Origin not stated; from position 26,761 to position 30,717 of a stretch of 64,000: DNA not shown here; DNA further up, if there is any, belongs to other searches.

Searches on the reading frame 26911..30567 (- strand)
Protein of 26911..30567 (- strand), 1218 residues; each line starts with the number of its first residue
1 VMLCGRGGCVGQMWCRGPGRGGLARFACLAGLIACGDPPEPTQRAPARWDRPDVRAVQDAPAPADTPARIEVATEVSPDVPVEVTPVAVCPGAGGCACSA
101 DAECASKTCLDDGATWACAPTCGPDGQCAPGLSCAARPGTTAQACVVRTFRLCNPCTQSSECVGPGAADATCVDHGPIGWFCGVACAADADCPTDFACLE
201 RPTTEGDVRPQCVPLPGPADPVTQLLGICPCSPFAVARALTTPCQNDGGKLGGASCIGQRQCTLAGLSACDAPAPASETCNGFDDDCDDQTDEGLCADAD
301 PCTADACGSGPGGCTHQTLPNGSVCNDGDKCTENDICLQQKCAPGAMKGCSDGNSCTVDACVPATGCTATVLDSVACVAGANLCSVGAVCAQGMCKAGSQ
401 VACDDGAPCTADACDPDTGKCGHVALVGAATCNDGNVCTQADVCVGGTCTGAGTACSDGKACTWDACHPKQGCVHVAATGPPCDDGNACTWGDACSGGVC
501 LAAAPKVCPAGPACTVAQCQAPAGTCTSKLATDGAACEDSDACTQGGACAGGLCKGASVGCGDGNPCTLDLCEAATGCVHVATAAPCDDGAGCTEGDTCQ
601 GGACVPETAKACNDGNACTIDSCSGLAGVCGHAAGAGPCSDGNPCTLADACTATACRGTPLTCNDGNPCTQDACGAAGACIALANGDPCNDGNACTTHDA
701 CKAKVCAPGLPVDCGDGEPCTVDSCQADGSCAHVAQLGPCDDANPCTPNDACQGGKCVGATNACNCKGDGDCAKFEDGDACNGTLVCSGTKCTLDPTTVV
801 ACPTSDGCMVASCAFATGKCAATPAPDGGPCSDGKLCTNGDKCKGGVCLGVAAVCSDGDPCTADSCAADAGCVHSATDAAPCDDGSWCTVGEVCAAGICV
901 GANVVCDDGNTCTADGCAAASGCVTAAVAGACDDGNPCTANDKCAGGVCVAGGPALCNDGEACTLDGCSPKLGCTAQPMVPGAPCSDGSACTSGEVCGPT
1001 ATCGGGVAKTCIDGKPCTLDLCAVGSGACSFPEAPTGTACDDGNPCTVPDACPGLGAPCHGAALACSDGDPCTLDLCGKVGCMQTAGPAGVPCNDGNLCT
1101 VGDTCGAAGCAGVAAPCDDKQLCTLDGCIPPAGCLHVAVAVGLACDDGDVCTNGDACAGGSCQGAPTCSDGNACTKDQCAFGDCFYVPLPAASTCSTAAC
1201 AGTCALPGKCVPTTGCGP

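Call 6: search_protein_families(library=pfam, proteins=[window:26911-30567:-], max_evalue=0.01)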
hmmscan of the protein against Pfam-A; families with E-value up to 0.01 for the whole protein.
window:26911-30567:- (1218 aa): 1 family
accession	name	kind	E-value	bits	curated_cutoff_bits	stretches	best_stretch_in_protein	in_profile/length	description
PF00526.23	Dicty_CTDC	-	5e-44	148.1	27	9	561-581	2-22/24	Dictyostelium (slime mold) repeat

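Call 7: search_protein_families(library=ncbifam, proteins=[window:26911-30567:-], max_evalue=0.01)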
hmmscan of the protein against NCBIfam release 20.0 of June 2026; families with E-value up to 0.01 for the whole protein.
window:26911-30567:- (1218 aa): 0 families
